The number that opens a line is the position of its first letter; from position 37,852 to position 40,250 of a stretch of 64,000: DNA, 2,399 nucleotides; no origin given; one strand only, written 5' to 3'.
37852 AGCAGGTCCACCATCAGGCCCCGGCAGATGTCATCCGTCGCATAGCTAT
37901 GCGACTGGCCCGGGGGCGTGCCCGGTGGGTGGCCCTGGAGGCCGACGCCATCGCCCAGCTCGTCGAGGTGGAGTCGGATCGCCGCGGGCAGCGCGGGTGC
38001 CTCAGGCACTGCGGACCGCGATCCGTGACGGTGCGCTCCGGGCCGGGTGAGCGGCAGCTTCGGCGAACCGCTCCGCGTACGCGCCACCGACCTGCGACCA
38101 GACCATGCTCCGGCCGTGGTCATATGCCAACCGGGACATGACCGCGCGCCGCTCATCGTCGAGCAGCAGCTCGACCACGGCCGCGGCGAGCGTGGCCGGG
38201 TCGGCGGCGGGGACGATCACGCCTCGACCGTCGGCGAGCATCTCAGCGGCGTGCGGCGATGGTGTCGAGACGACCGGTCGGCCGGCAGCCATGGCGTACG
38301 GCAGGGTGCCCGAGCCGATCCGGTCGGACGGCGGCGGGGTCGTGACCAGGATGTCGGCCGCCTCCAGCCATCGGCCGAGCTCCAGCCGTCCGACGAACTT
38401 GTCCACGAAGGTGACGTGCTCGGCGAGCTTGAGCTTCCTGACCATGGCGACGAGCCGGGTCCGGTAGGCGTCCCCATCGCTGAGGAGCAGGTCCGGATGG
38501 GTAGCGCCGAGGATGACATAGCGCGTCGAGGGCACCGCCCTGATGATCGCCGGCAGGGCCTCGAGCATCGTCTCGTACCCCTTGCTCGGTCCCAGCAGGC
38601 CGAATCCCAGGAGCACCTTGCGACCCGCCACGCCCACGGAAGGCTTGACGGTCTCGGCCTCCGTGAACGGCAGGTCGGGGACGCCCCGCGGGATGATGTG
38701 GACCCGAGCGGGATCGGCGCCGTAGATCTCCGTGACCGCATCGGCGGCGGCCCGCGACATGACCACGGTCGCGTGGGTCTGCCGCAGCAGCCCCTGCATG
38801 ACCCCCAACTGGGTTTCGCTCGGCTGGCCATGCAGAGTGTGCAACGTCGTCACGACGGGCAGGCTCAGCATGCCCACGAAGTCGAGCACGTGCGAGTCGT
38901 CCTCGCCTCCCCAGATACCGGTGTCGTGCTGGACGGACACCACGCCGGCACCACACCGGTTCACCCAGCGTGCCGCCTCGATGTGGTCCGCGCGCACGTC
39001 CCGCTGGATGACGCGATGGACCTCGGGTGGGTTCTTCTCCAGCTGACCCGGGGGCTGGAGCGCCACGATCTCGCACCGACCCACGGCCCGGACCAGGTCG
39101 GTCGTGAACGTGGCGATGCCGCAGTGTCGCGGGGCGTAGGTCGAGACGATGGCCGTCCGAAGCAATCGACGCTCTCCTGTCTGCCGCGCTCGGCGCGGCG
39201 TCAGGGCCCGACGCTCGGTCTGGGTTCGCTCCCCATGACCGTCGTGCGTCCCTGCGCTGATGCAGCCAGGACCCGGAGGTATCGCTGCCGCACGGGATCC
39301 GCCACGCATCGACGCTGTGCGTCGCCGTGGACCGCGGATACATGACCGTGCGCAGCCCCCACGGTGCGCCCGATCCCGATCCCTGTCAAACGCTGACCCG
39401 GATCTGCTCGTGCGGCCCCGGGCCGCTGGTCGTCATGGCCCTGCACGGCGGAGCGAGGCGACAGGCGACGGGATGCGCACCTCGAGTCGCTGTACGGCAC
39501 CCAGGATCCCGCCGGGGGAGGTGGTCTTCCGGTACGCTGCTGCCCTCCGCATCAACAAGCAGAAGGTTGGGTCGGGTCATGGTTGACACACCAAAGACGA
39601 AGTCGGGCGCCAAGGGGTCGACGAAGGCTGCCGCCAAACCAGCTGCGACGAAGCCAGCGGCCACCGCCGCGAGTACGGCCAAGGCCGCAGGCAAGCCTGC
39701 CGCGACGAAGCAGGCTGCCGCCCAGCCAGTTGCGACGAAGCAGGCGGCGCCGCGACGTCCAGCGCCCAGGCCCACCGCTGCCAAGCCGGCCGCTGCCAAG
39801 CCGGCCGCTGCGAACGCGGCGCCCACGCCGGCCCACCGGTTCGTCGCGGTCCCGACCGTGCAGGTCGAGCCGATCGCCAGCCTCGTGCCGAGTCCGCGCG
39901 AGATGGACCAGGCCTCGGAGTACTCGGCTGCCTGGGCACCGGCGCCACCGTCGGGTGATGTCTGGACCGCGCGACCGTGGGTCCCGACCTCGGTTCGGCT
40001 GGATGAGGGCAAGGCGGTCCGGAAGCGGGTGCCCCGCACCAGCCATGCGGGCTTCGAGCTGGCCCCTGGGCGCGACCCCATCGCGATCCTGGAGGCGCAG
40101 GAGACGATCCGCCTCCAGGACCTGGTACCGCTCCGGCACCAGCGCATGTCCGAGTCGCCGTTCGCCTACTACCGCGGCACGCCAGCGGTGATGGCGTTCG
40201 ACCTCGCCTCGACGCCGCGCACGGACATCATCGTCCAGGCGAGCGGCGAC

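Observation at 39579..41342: DUF2252 protein fused to a histone-H1/HupB-like Ala-Lys-Pro repeat tail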

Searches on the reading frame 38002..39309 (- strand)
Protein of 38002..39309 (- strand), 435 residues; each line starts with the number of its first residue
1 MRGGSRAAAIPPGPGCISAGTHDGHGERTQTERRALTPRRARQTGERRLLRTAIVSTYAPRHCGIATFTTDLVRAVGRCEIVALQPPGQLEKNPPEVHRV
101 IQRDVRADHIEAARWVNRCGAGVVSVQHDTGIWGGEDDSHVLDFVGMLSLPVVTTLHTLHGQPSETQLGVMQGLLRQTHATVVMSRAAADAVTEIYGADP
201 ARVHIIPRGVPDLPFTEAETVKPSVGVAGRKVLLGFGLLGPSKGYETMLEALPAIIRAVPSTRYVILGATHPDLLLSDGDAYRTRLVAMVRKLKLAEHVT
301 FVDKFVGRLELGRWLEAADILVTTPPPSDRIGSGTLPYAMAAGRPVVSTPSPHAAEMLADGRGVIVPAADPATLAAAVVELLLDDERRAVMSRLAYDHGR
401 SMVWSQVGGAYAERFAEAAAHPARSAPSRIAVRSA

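Call 4: search_protein_families(library=pfam, proteins=[window:38002-39309:-], max_evalue=0.01)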
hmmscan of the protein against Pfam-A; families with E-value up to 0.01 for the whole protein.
window:38002-39309:- (435 aa): 4 families
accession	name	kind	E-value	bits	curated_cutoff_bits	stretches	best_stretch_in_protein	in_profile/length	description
PF13692.12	Glyco_trans_1_4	-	1.7e-17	64.5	27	1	231-384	2-142/142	Glycosyl transferases group 1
PF00534.26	Glycos_transf_1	-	1.4e-15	57.7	26.4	1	229-396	14-170/172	Glycosyl transferases group 1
PF13439.12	Glyco_transf_4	-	7.1e-09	36.3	28.5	1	147-210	94-166/170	Glycosyltransferase Family 4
PF13524.12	Glyco_trans_1_2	-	0.0014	19.1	25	1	339-398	70-128/144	Glycosyl transferase-like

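Call 20: search_protein_families(library=ncbifam, proteins=[window:38002-39309:-], max_evalue=0.01)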
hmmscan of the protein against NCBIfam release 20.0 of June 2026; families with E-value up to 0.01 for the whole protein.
window:38002-39309:- (435 aa): 13 families
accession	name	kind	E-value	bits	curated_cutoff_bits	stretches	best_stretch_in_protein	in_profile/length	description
NF041876.1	EPS_EpsE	equivalog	2.4e-19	69.9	400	1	158-395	143-372/389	exopolysaccharide biosynthesis GT4 family glycosyltransferase EpsE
TIGR03449.1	mycothiol_MshA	equivalog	8.5e-17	61.1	462.5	1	172-419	159-404/406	D-inositol-3-phosphate glycosyltransferase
TIGR04047.1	MSMEG_0565_glyc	hypoth_equivalog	3.5e-14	52.7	259.85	1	173-413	134-369/373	MSMEG_0565 family glycosyltransferase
NF053787.1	GlcN_PG_synth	equivalog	4.1e-09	35.7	480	1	279-407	223-348/361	N-acetylglucosaminyl phosphatidylglycerol synthase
TIGR03088.1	stp2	hypoth_equivalog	2.5e-08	33.4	409.05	1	179-389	138-343/374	TIGR03088 family PEP-CTERM/XrtA system glycosyltransferase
TIGR04063.1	stp3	hypoth_equivalog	6.5e-08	31.9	442.05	1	196-412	175-389/397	TIGR04063 family PEP-CTERM/XrtA system glycosyltransferase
NF038229.1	Glyco4_Geo_Pelo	equivalog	9.2e-07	28.2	400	1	165-402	97-319/338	GPMC system family 4 glycosyltransferase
NF038011.1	PelF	equivalog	8.1e-06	25.1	100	1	197-388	276-461/489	GT4 family glycosyltransferase PelF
NF007640.0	PRK10307.1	subfamily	1.3e-05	24.3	276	1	221-397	219-385/411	WcaI family glycosyltransferase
TIGR04157.1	glyco_rSAM_CFB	subfamily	2.6e-05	23.4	400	1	175-285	167-282/406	TIGR04157 family glycosyltransferase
TIGR03999.1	thiol_BshA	equivalog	2.9e-05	23.2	273.7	1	150-397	114-351/375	N-acetyl-alpha-D-glucosaminyl L-malate synthase BshA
NF038295.1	EPS_HpsP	equivalog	3.5e-05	23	550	1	191-389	167-357/388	hormogonium polysaccharide biosynthesis glycosyltransferase HpsP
TIGR03087.1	stp1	hypoth_equivalog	0.00063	19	316.65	1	339-396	318-374/397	TIGR03087 family PEP-CTERM/XrtA system glycosyltransferase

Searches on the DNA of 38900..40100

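Call 37: search_rna_families(source=window, start=38900, end=40100, threshold=evalue, max_evalue=1)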
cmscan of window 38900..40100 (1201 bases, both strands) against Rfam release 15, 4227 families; matches with E-value up to 1: 0.
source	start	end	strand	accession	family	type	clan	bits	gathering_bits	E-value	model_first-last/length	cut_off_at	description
